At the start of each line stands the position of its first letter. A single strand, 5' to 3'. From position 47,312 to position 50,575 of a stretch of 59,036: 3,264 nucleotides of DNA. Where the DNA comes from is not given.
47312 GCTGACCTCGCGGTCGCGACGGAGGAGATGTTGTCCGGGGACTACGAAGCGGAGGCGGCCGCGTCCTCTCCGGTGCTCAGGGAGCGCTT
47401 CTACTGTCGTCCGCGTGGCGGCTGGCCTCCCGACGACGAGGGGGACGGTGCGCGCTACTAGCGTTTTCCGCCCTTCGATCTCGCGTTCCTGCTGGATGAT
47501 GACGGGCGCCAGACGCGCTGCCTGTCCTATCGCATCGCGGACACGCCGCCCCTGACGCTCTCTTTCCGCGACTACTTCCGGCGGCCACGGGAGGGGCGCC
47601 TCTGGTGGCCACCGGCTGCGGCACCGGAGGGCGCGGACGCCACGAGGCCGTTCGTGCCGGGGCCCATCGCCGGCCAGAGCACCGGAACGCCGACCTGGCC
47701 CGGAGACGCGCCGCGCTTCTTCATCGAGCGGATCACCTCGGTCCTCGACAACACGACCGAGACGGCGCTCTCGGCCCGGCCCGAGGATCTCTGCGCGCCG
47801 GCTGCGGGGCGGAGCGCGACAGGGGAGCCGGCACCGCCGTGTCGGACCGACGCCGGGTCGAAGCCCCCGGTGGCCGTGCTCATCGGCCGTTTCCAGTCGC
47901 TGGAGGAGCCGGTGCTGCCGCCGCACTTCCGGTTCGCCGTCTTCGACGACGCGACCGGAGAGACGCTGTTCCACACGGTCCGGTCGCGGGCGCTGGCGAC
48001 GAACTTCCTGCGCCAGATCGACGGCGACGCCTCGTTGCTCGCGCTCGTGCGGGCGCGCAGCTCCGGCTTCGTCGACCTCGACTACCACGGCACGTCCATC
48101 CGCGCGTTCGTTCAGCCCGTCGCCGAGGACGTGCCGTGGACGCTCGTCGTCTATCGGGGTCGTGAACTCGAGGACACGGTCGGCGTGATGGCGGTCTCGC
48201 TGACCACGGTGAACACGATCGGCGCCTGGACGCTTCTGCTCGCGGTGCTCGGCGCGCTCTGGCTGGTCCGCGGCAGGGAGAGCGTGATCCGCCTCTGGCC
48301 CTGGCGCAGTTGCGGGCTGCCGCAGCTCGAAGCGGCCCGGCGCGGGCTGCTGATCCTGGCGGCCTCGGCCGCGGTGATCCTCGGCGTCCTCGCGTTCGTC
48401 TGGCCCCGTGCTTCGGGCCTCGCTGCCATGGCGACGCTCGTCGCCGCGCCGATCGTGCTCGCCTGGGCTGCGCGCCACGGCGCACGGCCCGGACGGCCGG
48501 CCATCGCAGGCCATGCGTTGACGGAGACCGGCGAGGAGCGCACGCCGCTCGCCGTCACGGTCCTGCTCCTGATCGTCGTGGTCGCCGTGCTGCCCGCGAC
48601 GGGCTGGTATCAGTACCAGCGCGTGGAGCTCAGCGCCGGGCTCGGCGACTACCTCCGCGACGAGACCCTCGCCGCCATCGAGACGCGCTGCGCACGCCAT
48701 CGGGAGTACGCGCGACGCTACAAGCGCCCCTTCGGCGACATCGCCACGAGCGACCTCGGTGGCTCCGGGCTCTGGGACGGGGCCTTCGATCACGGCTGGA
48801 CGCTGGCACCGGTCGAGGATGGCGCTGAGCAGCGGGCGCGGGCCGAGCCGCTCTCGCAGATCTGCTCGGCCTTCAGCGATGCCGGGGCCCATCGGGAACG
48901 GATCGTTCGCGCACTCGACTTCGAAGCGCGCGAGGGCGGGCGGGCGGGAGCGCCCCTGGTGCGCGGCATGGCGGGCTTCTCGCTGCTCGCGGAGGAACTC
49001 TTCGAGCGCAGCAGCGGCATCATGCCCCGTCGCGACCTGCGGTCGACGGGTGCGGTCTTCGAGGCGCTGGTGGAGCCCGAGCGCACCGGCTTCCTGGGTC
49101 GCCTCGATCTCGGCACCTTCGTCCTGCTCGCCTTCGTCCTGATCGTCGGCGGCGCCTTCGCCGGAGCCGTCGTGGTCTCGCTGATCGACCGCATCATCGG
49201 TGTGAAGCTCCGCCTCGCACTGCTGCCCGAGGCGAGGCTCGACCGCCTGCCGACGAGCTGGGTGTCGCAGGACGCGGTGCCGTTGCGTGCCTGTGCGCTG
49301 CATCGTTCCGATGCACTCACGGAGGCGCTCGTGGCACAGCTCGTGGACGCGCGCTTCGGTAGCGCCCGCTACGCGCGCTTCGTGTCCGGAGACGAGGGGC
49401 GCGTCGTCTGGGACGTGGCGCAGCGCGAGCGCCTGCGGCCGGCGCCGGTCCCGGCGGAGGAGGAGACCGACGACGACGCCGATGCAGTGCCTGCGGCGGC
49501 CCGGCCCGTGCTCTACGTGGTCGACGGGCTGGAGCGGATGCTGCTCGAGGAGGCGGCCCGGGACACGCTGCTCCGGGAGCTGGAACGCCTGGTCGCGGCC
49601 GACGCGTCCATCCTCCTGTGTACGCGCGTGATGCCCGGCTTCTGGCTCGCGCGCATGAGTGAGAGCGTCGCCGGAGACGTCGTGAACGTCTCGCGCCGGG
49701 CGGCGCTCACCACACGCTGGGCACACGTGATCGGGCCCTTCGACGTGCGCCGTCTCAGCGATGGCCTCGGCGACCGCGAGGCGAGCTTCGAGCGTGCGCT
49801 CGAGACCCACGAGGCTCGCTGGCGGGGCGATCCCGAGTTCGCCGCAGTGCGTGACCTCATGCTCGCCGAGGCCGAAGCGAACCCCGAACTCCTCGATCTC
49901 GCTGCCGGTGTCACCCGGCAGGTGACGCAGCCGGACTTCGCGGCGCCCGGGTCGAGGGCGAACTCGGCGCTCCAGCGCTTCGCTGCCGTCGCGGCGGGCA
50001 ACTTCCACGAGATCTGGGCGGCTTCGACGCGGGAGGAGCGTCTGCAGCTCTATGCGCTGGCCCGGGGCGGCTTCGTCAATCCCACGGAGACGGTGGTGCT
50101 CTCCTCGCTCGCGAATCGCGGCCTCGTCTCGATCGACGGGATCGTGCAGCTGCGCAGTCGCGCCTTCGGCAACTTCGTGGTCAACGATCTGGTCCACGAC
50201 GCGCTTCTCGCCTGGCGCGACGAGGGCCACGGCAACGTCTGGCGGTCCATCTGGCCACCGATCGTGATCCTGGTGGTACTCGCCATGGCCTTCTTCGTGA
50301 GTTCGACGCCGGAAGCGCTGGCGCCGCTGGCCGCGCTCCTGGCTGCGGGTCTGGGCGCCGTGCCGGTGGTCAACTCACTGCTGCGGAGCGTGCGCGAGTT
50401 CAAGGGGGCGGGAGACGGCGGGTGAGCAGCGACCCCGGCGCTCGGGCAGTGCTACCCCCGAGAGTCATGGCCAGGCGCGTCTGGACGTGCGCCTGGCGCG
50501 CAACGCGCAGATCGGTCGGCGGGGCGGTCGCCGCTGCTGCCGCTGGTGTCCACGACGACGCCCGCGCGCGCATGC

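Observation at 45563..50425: About 1620 same-frame codons for a giant membrane protein, interrupted by one in-frame TAG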

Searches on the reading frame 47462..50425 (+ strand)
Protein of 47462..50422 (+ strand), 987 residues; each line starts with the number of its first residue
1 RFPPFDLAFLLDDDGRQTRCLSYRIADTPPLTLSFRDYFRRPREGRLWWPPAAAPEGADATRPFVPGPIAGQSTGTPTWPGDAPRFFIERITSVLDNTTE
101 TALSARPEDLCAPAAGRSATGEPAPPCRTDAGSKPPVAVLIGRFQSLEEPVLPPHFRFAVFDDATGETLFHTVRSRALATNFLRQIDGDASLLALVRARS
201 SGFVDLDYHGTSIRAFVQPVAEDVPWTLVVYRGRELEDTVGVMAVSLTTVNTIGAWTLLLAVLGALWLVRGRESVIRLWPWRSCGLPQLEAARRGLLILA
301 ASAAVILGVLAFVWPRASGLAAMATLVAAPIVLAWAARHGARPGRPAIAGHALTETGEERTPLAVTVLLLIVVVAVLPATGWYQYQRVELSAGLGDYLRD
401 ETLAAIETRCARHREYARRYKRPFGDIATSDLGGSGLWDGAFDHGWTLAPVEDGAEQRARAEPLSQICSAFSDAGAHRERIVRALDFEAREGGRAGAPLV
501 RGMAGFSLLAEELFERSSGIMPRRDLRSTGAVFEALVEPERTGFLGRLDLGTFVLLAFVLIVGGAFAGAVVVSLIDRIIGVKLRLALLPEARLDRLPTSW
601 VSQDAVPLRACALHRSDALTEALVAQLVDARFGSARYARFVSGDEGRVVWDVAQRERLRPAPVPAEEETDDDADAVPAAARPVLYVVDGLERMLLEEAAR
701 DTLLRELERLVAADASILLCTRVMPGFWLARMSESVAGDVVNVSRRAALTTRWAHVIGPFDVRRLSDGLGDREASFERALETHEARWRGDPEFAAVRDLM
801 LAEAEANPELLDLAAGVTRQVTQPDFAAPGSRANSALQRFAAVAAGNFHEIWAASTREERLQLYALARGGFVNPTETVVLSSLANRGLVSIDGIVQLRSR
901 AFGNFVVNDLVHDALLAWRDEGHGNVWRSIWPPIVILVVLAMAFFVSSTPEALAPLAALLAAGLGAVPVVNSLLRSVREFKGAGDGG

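Call 4: search_protein_families(library=pfam, proteins=[window:47462-50422:+, window:47654-50422:+], max_evalue=1)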
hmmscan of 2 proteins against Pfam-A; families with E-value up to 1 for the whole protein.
window:47462-50422:+ (987 aa): 0 families

window:47654-50422:+ (923 aa): 0 families

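Call 5: search_protein_families(library=ncbifam, proteins=[window:47462-50422:+], max_evalue=1)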
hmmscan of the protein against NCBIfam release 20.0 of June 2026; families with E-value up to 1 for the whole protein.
window:47462-50422:+ (987 aa): 0 families

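Call 19: find_encoding_contigs(protein=window:47654-50425:+, flank=10000, max_places=6)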
Protein window:47654-50425:+ (923 aa): no gene with exactly this product is on record in the collection.

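Call 61: search_protein_representatives(alignment_id=A2)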
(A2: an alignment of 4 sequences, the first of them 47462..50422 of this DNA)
Query: 4 sequences, 964 profile positions. Proteins with E-value up to 0.001 (for the whole library): 2665; up to 1e-10: 1599; up to 1e-30: 167. The best 150 are listed.
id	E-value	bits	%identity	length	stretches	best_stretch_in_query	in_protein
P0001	0.0e+00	1606.8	-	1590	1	1-964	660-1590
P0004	0.0e+00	1192.2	-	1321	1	1-962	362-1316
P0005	0.0e+00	1077.3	-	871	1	105-962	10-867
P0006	9.4e-275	930.7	-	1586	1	3-959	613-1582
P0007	2.4e-270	916.1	-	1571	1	3-961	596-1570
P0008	7.7e-209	712.5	-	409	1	536-964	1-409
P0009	9.9e-144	497.0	-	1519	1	3-956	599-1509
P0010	2.0e-139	482.8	-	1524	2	469-957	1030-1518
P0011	1.5e-137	476.5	-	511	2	758-959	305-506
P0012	2.4e-135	469.3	-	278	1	689-961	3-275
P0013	1.6e-131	456.6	-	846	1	46-955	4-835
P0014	3.9e-118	412.3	-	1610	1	1-960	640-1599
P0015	5.7e-118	411.7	-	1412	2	345-953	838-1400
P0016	2.6e-106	373.2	-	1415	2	2-580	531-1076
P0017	8.4e-106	371.5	-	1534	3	472-941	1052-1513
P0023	2.0e-87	310.6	-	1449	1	1-956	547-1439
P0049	8.9e-45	169.5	-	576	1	539-952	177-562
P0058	3.2e-41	157.7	-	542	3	811-938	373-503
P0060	2.2e-40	155.0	-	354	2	821-955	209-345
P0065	6.6e-39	150.1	-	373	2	807-956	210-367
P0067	2.1e-38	148.4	-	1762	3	28-313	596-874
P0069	5.3e-38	147.1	-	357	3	870-957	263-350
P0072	2.2e-37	145.0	-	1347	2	2-320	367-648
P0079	1.2e-36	142.6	-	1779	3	9-376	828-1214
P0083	2.7e-36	141.4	-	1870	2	28-289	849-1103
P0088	6.5e-36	140.2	-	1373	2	2-331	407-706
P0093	2.7e-35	138.1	-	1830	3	114-216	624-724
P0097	7.0e-35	136.7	-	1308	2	4-375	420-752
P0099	1.3e-34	135.9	-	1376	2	2-383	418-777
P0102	3.2e-34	134.6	-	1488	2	2-362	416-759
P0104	7.4e-34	133.3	-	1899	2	112-216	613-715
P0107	1.0e-33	132.9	-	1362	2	2-371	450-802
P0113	2.7e-33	131.5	-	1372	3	1-291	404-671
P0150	2.4e-31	125.1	-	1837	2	28-334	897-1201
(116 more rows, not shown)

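Call 64: search_protein_families(library=pfam, proteins=[P0006, P0009, P0014, P0023, P0067, P0083], max_evalue=0.01)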
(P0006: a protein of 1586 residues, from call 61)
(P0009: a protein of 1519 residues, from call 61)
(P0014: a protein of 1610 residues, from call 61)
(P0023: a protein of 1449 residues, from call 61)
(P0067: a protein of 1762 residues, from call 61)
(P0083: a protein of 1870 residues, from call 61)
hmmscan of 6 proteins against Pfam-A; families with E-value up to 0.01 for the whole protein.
P0006 (1586 aa): 0 families

P0009 (1519 aa): 0 families

P0014 (1610 aa): 1 family
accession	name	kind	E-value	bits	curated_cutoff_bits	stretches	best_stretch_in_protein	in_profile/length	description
PF10186.14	ATG14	-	0.00011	21.9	33.2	1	62-196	41-168/347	Vacuolar sorting 38 and autophagy-related subunit 14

P0023 (1449 aa): 0 families

P0067 (1762 aa): 1 family
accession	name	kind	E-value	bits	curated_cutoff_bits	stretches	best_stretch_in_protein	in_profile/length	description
PF02743.24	dCache_1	-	0.0007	19.6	45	0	692-774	158-239/240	Cache domain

P0083 (1870 aa): 0 families

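Call 69: search_protein_families(library=pfam, proteins=[P0104, P0093, P0150, P0060, P0065, P0069, P0058, P0049, P0079], max_evalue=0.01)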
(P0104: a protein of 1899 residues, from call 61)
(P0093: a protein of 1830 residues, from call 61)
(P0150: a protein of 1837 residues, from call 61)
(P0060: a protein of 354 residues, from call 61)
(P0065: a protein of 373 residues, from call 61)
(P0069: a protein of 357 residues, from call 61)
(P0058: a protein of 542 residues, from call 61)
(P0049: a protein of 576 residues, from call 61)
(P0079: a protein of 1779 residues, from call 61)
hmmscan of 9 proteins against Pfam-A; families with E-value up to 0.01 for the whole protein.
P0104 (1899 aa): 0 families

P0093 (1830 aa): 1 family
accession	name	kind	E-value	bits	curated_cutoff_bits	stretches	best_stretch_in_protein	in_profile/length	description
PF02743.24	dCache_1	-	4.1e-05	23.7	45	1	650-719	171-239/240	Cache domain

P0150 (1837 aa): 0 families

P0060 (354 aa): 0 families

P0065 (373 aa): 0 families

P0069 (357 aa): 0 families

P0058 (542 aa): 0 families

P0049 (576 aa): 0 families

P0079 (1779 aa): 0 families

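Call 72: search_protein_families(library=pfam, proteins=[P0072, P0088, P0097, P0099, P0102, P0107, P0113], max_evalue=0.1)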
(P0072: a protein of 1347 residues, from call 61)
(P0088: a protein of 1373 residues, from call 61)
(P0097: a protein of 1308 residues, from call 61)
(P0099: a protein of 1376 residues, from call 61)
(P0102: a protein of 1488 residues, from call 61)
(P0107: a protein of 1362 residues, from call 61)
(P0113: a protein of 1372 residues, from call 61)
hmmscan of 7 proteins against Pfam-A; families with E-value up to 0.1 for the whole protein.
P0072 (1347 aa): 1 family
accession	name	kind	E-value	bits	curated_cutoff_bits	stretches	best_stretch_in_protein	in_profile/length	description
PF02743.24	dCache_1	-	7.1e-12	45.8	45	1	306-546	6-239/240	Cache domain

P0088 (1373 aa): 2 families
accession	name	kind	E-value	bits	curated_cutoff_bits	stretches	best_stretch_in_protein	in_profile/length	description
PF02743.24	dCache_1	-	4e-10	40.1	45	1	348-591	6-239/240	Cache domain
PF07430.17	PP1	-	0.0083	16.6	20.4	1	124-181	4-61/78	Phloem filament protein PP1 cystatin-like domain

P0097 (1308 aa): 0 families

P0099 (1376 aa): 1 family
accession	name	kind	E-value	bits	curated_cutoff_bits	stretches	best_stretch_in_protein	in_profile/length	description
PF02743.24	dCache_1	-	2.6e-06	27.6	45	1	402-600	45-239/240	Cache domain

P0102 (1488 aa): 1 family
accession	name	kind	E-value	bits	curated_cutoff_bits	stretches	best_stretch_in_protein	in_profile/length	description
PF02743.24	dCache_1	-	7.7e-08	32.6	45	1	346-603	4-239/240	Cache domain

P0107 (1362 aa): 1 family
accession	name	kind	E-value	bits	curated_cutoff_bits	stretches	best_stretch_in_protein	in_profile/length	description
PF02743.24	dCache_1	-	1.6e-06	28.3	45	1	388-637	8-239/240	Cache domain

P0113 (1372 aa): 1 family
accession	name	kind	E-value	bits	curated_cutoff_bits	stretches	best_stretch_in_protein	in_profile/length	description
PF02743.24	dCache_1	-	0.0032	17.5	45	1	368-562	21-206/240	Cache domain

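Call 76: find_encoding_contigs(protein=P0007, flank=8000, max_places=3)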
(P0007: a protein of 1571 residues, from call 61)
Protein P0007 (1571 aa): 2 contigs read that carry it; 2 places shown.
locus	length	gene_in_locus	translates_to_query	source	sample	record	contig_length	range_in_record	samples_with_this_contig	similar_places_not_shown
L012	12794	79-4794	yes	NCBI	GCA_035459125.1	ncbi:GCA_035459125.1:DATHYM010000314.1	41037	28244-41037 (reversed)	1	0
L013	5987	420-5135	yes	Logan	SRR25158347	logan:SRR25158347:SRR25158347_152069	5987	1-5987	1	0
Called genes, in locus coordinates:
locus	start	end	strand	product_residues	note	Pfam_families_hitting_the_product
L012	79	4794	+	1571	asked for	-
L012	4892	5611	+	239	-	PF00440:TetR_N, PF09209:CecR_C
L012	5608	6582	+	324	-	PF25881:HH_YBHG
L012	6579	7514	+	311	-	PF00005:ABC_tran, PF13304:AAA_21 (weak)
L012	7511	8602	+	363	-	PF12679:ABC2_membrane_2, PF12698:ABC2_membrane_3, PF01061:ABC2_membrane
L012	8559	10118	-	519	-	PF03553:Na_H_antiporter, PF03606:DcuC (weak)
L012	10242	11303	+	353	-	PF00753:Lactamase_B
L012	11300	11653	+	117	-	PF06108:DUF952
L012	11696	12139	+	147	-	-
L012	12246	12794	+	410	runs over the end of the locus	PF00108:Thiolase_N, PF22691:Thiolase_C_1 (faint), PF02803:Thiolase_C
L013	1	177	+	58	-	?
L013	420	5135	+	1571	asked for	-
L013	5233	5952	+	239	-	PF00440:TetR_N, PF09209:CecR_C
